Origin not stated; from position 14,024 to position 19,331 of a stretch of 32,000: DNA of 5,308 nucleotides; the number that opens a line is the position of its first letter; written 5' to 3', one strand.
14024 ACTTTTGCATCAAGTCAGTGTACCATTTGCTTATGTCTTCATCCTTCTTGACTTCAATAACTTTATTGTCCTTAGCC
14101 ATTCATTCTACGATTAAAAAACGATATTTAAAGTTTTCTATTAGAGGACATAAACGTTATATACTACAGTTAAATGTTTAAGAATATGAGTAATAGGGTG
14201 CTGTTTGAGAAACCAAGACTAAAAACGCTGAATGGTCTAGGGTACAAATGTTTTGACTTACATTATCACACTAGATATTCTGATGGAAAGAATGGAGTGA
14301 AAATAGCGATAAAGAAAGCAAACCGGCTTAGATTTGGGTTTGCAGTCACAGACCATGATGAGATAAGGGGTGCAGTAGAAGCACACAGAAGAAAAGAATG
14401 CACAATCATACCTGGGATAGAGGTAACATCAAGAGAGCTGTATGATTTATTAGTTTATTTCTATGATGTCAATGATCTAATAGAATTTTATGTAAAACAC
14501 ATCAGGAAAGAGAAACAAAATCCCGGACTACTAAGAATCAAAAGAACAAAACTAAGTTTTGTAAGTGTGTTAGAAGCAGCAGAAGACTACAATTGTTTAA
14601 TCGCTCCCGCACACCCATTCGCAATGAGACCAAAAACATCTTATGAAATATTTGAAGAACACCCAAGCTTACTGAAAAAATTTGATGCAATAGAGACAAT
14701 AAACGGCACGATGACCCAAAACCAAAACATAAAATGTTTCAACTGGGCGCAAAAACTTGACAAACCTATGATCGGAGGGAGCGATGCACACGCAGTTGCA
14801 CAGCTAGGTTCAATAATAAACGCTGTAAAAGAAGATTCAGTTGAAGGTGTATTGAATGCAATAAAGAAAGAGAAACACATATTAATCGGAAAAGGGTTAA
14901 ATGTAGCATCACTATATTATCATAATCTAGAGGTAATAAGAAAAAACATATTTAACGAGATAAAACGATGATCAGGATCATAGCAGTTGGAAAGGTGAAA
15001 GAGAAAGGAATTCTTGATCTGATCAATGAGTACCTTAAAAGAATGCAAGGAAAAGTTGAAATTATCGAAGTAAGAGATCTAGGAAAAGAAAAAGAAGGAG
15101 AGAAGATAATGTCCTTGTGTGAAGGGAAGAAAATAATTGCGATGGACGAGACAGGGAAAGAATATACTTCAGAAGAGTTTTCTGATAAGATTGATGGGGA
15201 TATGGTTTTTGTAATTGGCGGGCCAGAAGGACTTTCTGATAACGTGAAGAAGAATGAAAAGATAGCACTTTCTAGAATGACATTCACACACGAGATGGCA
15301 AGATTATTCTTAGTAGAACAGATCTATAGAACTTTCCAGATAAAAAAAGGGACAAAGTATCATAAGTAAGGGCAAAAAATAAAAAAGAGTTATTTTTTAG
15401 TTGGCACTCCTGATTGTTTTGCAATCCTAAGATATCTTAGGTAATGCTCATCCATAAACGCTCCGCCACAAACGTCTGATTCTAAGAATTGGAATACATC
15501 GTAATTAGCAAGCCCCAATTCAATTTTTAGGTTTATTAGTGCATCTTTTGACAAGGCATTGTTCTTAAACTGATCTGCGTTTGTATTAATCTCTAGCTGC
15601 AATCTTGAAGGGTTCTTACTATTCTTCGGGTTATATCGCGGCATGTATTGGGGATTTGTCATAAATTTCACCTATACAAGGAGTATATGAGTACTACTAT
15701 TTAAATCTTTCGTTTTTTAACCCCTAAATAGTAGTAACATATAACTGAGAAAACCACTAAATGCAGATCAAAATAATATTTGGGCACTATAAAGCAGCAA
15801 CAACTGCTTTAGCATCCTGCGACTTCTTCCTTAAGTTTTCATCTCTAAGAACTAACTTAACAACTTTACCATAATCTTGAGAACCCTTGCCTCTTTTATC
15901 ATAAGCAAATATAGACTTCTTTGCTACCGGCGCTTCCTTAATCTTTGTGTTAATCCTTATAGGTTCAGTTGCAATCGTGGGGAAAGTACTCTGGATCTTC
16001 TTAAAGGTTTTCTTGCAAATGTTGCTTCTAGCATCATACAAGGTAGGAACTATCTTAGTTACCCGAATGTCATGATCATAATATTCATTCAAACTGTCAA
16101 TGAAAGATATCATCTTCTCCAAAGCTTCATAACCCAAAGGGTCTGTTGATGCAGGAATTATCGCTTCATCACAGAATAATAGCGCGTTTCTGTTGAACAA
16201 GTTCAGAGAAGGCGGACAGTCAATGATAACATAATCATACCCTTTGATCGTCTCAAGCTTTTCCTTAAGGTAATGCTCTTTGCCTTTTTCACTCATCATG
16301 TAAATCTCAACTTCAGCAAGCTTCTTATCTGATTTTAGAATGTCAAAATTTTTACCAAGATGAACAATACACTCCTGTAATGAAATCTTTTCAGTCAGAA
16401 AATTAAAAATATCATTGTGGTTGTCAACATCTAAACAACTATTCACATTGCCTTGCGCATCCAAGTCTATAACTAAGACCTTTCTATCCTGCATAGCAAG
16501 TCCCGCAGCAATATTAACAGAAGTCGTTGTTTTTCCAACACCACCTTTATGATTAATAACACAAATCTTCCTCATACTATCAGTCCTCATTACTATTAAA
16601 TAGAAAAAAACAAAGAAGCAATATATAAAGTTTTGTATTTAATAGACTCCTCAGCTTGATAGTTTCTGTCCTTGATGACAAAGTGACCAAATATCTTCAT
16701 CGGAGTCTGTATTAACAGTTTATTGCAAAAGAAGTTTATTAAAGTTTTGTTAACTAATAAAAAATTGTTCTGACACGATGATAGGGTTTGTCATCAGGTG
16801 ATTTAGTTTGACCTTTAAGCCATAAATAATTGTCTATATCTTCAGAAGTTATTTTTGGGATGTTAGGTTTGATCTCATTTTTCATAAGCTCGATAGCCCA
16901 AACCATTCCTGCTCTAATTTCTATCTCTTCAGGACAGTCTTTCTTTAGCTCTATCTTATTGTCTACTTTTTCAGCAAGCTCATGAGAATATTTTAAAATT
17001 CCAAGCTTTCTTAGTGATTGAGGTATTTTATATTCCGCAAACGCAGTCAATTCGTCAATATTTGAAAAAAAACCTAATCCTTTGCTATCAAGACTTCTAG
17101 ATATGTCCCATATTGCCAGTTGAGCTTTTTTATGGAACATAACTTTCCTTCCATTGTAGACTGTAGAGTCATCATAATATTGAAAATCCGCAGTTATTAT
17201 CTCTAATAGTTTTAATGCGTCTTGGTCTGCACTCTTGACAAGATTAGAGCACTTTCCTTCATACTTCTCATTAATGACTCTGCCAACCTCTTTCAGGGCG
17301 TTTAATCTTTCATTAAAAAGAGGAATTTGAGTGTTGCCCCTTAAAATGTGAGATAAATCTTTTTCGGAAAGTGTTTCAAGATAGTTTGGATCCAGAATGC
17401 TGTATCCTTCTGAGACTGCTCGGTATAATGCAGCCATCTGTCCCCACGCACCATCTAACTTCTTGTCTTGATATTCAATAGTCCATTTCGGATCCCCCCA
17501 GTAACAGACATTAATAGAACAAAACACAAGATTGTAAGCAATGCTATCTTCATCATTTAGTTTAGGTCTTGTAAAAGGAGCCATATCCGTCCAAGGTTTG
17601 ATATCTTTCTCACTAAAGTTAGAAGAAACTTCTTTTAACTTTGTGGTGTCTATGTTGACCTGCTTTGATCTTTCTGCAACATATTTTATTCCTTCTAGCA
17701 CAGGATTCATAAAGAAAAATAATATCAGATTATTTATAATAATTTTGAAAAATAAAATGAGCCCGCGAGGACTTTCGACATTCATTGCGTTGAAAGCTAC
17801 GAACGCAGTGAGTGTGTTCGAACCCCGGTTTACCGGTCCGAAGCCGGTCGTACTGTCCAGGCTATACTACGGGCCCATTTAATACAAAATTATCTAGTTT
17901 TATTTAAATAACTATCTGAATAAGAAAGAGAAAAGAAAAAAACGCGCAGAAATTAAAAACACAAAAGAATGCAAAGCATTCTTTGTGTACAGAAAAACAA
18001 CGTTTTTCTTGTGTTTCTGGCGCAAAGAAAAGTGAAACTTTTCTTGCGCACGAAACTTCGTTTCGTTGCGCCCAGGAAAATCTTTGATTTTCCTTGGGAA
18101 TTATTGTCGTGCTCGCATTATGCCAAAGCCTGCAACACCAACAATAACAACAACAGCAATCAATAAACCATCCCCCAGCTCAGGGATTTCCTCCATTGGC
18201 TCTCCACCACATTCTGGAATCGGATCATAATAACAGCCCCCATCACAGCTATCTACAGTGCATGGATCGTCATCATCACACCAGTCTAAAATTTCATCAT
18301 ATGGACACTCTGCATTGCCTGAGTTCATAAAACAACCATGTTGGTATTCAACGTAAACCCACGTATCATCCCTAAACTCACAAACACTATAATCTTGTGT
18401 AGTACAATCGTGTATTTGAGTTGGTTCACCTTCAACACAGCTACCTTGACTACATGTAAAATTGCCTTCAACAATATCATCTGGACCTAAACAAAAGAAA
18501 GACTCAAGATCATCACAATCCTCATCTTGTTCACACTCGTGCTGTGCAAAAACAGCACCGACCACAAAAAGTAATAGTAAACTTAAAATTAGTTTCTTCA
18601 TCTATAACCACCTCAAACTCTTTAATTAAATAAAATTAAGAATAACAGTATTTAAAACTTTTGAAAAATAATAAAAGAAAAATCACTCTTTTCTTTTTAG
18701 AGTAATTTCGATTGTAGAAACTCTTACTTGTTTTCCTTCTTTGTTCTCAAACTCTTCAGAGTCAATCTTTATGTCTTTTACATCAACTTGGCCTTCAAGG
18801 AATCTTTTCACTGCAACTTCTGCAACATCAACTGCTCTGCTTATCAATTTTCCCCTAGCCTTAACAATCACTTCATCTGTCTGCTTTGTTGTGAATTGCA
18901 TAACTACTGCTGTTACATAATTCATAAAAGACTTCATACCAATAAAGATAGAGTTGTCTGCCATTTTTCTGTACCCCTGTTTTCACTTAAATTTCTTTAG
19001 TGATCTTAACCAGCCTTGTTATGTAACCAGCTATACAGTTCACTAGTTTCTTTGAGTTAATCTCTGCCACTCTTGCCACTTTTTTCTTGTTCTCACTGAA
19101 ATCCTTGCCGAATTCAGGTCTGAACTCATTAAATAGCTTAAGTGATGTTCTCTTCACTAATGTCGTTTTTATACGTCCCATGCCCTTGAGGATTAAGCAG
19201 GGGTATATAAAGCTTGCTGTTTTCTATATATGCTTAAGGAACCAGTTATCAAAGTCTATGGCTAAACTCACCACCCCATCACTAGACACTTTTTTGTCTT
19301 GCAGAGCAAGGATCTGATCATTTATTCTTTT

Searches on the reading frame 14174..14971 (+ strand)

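Call 44: search_protein_families(library=pfam, proteins=[window:14174-14971:+], max_evalue=0.001)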
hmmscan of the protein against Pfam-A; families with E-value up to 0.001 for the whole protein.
window:14174-14971:+ (265 aa): 2 families
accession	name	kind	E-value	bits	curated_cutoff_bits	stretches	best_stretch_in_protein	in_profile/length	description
PF13263.12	PHP_C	-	5.4e-11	42.3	21.3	1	186-234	5-55/56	PHP-associated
PF02811.25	PHP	-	2e-06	28.7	26.4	1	28-105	1-71/164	PHP domain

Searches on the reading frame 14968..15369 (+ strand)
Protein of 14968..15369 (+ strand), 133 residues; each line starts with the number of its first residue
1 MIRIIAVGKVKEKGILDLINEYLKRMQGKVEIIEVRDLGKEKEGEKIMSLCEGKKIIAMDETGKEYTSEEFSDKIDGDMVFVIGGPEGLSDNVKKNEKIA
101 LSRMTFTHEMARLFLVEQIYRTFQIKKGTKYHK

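Call 44: search_protein_families(library=pfam, proteins=[window:14968-15369:+], max_evalue=0.001)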
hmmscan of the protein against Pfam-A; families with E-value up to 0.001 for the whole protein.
window:14968-15369:+ (133 aa): 1 family
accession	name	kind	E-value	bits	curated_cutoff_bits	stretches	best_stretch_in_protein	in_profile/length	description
PF02590.22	SPOUT_MTase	-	2.6e-40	138.4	27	1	2-132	3-154/154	Predicted SPOUT methyltransferase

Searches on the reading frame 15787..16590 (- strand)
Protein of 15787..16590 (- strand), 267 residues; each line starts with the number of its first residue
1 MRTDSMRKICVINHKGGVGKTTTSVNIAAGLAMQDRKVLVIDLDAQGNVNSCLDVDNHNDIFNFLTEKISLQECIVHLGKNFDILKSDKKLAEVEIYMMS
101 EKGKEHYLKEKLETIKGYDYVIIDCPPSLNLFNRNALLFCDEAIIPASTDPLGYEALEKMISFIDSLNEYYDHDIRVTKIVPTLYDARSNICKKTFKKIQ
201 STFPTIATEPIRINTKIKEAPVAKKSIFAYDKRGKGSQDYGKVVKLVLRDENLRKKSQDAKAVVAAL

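Call 13: search_protein_families(library=pfam, proteins=[window:15787-16590:-], max_evalue=0.001)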
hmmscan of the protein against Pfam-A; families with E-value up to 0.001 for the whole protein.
window:15787-16590:- (267 aa): 8 families
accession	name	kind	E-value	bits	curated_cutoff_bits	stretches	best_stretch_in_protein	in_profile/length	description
PF13614.12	AAA_31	-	4.4e-50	170.5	27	1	6-176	1-176/177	AAA domain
PF01656.29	CbiA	-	1.5e-18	67.4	25.4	1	9-224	1-122/125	CobQ/CobB/MinD/ParA nucleotide binding domain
PF10609.15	ParA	-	1.3e-10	41.5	27.1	1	7-128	4-122/246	NUBPL iron-transfer P-loop NTPase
PF09140.17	MipZ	-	6.9e-10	39.1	20.7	1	9-147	3-129/262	ATPase MipZ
PF02374.21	ArsA_ATPase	-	4.2e-08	33.2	24.3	1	8-119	2-108/305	Anion-transporting ATPase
PF00142.24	Fer4_NifH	-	8.5e-07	29.1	25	1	8-69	2-63/271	4Fe-4S iron sulfur cluster binding proteins, NifH/frxC family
PF06564.18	CBP_BcsQ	-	1.4e-06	28.5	21.3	1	6-151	1-149/234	Cellulose biosynthesis protein BcsQ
PF07015.17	VirC1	-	0.0002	21.2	24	0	6-46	1-41/231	VirC1 protein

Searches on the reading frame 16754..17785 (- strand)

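Call 13: search_protein_families(library=pfam, proteins=[window:16754-17785:-], max_evalue=0.001)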
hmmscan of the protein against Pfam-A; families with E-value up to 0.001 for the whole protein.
window:16754-17785:- (343 aa): 1 family
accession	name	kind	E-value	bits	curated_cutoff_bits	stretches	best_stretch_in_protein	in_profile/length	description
PF10343.14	Q_salvage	-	2.8e-78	263.8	25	1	74-343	3-285/285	Queuosine salvage protein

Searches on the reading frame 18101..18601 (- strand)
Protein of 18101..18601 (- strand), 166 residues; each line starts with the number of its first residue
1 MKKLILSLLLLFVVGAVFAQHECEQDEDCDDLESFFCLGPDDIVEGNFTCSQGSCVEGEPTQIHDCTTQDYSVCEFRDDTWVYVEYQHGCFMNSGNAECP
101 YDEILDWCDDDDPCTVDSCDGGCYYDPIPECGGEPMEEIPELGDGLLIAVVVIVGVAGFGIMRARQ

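Call 13: search_protein_families(library=pfam, proteins=[window:18101-18601:-], max_evalue=0.001)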
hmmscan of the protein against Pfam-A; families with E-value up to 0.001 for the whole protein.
window:18101-18601:- (166 aa): 1 family
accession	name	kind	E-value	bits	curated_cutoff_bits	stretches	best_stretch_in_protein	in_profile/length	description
PF00526.23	Dicty_CTDC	-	0.00084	19.5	27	1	108-128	2-24/24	Dictyostelium (slime mold) repeat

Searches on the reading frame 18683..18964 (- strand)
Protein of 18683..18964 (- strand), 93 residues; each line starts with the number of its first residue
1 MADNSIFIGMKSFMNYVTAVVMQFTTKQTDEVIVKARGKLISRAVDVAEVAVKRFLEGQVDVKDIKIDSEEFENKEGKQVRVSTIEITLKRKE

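Call 13: search_protein_families(library=pfam, proteins=[window:18683-18964:-], max_evalue=0.001)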
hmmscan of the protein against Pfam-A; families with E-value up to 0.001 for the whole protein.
window:18683-18964:- (93 aa): 1 family
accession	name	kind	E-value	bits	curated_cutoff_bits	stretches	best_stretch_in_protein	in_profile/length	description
PF01918.27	Alba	-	1.4e-17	63.6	25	1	4-69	1-66/66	Alba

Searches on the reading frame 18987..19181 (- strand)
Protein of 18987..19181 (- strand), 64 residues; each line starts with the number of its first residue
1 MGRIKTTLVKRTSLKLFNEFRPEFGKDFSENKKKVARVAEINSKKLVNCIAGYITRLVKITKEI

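Call 13: search_protein_families(library=pfam, proteins=[window:18987-19181:-], max_evalue=0.001)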
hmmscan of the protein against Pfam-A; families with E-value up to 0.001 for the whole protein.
window:18987-19181:- (64 aa): 1 family
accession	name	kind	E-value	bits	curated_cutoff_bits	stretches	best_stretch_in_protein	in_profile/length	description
PF00833.23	Ribosomal_S17e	-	4.3e-15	56.1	22.8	1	1-59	1-59/122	Ribosomal S17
